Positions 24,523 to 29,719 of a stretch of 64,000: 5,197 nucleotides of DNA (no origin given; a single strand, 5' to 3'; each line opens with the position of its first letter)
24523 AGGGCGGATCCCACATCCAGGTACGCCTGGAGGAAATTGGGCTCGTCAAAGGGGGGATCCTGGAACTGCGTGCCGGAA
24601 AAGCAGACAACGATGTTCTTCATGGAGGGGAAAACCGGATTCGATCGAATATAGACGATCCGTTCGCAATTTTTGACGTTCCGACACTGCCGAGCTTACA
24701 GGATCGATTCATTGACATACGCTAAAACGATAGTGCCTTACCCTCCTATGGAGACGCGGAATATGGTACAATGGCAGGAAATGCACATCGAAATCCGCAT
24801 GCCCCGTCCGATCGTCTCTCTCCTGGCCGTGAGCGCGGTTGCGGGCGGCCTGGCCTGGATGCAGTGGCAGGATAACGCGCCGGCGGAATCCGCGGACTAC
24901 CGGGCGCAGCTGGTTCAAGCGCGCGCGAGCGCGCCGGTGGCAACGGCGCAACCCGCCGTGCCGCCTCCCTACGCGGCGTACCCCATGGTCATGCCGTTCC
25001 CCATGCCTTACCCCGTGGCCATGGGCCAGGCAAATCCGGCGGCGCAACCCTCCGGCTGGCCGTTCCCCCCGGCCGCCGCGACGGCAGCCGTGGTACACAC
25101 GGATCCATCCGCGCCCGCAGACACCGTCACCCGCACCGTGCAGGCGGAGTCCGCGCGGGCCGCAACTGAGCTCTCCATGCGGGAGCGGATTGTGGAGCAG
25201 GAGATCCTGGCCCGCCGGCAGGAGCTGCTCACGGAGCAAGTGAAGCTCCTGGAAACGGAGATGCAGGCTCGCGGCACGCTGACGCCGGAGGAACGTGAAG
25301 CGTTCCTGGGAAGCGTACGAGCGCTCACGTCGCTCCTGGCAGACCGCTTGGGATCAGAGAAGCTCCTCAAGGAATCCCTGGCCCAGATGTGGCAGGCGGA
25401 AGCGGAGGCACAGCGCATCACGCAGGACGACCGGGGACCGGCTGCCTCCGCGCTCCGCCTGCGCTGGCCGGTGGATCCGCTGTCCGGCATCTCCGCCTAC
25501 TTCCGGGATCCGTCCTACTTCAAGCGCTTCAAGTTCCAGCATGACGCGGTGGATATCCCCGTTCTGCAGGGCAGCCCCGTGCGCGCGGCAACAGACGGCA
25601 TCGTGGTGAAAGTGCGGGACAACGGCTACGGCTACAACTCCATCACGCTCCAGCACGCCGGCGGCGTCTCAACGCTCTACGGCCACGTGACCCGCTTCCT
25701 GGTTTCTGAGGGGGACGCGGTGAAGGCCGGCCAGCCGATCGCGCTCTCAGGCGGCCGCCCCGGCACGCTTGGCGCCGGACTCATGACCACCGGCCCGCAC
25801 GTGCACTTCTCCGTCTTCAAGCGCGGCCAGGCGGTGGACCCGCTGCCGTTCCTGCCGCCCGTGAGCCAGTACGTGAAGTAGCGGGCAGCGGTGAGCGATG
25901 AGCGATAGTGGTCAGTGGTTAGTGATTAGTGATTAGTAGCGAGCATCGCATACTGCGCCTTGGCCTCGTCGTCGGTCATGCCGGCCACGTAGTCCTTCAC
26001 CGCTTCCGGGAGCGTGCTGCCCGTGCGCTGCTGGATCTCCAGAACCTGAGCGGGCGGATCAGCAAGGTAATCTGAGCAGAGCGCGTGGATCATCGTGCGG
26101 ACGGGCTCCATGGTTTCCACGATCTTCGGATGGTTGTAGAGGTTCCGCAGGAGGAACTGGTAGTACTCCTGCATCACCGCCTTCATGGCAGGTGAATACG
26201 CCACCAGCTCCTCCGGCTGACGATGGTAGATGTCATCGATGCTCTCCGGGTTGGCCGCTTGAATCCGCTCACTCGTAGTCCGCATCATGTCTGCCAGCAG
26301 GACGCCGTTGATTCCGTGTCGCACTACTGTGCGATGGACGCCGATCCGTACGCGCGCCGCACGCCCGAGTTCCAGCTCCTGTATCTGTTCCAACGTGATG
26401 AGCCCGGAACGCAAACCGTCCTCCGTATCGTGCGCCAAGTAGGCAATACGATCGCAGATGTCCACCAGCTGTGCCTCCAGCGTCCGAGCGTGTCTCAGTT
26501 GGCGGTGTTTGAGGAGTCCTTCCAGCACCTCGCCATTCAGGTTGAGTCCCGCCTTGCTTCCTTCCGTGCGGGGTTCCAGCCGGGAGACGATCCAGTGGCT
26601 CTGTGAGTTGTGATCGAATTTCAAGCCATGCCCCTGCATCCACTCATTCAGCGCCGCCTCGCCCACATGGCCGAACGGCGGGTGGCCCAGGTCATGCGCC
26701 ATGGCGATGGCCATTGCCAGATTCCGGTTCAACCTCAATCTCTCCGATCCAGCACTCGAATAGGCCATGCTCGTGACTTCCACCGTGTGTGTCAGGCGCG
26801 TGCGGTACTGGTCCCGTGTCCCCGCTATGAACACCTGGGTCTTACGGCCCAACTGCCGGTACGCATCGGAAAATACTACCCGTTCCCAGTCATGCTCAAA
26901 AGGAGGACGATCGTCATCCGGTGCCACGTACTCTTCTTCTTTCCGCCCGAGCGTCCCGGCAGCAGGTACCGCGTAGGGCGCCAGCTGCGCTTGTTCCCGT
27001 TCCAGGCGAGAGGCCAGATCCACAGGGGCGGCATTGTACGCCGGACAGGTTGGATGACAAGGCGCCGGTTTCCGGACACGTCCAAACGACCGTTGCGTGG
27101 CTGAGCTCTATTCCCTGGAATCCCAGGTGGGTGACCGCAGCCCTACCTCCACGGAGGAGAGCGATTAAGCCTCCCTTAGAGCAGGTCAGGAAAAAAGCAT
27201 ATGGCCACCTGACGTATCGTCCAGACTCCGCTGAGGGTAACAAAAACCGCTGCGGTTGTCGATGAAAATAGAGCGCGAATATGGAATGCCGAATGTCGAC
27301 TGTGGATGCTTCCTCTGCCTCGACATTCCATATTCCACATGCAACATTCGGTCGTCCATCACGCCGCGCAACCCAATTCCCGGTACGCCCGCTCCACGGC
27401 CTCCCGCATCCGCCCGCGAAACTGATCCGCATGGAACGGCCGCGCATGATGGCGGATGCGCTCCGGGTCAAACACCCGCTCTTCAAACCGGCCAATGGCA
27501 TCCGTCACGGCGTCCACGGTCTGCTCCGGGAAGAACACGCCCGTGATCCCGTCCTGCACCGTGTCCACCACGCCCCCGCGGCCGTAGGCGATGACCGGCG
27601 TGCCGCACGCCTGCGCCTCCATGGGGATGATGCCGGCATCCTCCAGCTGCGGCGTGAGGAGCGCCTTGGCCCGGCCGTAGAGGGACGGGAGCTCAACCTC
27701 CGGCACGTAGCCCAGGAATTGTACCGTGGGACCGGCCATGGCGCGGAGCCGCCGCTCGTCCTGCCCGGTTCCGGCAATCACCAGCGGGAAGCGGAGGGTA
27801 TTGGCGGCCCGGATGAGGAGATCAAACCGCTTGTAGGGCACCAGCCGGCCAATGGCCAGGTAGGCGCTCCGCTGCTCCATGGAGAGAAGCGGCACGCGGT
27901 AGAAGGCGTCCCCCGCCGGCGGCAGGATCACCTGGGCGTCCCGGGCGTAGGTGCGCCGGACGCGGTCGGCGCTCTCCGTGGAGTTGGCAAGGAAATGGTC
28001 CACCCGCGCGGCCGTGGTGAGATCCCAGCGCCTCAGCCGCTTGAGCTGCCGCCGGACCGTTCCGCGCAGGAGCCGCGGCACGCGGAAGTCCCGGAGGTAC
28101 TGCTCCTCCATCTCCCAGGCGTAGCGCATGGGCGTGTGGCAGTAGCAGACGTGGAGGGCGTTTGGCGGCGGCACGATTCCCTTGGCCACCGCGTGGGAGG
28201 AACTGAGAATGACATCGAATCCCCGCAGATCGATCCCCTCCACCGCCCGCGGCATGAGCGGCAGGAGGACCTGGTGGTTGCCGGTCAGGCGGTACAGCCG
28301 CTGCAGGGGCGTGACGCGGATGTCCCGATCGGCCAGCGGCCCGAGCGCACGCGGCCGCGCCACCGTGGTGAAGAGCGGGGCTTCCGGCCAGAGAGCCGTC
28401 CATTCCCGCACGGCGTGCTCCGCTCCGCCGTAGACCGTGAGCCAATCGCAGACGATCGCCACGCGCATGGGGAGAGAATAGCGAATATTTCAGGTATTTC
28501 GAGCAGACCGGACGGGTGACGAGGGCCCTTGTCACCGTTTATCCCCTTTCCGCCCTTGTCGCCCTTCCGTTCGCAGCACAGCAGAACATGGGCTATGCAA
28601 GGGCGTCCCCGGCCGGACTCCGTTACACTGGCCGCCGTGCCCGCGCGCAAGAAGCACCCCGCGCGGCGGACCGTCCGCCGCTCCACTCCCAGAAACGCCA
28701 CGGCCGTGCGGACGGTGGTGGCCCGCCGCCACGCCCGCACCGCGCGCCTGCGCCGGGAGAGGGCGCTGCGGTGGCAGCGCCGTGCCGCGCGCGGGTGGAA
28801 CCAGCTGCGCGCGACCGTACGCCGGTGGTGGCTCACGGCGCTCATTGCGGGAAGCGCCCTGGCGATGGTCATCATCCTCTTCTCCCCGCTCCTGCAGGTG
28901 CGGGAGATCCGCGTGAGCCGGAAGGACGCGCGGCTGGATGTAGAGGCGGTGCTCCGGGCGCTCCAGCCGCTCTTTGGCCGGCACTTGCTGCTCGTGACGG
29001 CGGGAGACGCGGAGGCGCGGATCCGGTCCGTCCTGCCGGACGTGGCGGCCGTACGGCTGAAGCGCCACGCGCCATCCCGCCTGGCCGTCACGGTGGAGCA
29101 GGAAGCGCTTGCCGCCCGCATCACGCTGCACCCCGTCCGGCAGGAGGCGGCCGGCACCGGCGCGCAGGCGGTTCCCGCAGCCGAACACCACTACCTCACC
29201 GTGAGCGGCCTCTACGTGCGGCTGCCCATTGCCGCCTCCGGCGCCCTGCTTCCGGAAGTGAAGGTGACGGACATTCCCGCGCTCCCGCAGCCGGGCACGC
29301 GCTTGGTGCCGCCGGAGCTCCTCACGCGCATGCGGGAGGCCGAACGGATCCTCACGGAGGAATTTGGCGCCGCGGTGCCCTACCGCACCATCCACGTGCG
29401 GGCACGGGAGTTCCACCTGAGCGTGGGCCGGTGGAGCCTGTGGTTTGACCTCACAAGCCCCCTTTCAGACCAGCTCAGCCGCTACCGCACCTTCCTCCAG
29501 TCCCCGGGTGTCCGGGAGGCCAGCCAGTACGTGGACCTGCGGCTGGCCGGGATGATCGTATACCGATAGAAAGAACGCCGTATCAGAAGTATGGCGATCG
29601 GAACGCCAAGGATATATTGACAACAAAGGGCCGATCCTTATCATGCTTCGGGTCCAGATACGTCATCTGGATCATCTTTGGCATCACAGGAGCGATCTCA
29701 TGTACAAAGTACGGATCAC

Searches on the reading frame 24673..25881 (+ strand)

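Call 40: search_protein_families(library=pfam, proteins=[window:24673-25881:+], max_evalue=0.001)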
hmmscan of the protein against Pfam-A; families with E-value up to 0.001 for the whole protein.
window:24673-25881:+ (402 aa): 1 family
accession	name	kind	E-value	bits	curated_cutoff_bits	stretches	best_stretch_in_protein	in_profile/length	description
PF01551.29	Peptidase_M23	-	1.1e-24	86.9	28.7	1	289-390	2-96/96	Peptidase family M23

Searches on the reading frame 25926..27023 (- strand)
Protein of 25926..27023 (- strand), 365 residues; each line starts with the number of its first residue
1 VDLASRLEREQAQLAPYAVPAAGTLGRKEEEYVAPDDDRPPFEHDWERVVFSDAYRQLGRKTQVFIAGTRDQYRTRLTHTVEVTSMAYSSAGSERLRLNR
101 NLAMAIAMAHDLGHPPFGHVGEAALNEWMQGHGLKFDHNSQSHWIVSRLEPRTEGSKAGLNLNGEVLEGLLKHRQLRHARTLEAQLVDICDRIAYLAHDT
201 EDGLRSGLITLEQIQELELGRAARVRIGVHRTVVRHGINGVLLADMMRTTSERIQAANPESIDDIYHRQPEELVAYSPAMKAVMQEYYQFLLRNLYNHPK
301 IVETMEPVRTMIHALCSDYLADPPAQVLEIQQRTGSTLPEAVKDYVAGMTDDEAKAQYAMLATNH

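Call 40: search_protein_families(library=pfam, proteins=[window:25926-27023:-], max_evalue=0.001)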
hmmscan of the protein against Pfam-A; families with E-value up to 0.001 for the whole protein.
window:25926-27023:- (365 aa): 2 families
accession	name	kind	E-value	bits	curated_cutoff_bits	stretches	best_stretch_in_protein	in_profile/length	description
PF13286.11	HD_assoc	-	1.7e-12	48.1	22.2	1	274-359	1-90/91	Phosphohydrolase-associated domain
PF01966.28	HD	-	1.3e-11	45.3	22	1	76-195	1-115/116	HD domain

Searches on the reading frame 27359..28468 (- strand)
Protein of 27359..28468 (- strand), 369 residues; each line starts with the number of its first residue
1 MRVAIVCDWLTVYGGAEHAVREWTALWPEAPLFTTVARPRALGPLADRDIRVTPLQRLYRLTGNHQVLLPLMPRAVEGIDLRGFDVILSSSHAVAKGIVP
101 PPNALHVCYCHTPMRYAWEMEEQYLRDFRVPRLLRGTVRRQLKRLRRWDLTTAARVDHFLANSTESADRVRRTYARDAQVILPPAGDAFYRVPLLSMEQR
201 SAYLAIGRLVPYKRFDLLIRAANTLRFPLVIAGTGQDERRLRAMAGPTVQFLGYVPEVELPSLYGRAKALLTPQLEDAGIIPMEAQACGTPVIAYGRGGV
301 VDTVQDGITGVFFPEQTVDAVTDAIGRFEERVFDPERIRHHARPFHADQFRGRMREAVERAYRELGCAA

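Call 40: search_protein_families(library=pfam, proteins=[window:27359-28468:-], max_evalue=0.001)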
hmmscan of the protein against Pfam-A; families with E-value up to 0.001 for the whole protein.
window:27359-28468:- (369 aa): 5 families
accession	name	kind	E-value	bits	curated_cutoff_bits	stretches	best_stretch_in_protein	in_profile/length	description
PF00534.26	Glycos_transf_1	-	1.5e-26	93.4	26.4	1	197-332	12-159/172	Glycosyl transferases group 1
PF13692.12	Glyco_trans_1_4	-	2e-21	77.2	27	1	204-327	5-138/142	Glycosyl transferases group 1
PF13439.12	Glyco_transf_4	-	5.8e-07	30.1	28.5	1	13-178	1-156/170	Glycosyltransferase Family 4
PF13524.12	Glyco_trans_1_2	-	0.00016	22.1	25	1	217-342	4-122/144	Glycosyl transferase-like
PF20706.3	GT4-conflict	-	0.00062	19.3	26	1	197-312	194-328/385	Family 4 Glycosyltransferase in conflict systems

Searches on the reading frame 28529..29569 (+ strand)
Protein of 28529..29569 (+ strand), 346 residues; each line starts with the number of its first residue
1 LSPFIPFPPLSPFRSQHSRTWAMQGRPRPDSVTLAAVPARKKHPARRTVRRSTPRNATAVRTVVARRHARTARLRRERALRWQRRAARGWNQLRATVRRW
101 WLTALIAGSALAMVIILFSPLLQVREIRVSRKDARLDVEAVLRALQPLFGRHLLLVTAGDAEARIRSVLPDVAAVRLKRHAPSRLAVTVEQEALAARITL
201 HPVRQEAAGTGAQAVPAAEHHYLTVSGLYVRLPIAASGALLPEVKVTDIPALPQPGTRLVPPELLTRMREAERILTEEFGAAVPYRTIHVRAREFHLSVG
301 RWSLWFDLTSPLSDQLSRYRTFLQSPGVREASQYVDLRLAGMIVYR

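Call 40: search_protein_families(library=pfam, proteins=[window:28529-29569:+], max_evalue=0.001)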
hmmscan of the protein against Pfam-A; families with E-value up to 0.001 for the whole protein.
window:28529-29569:+ (346 aa): 1 family
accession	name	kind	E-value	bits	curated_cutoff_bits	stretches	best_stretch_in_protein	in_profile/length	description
PF08478.15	POTRA_1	-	2.1e-07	31.6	23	1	123-190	2-67/69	POTRA domain, FtsQ-type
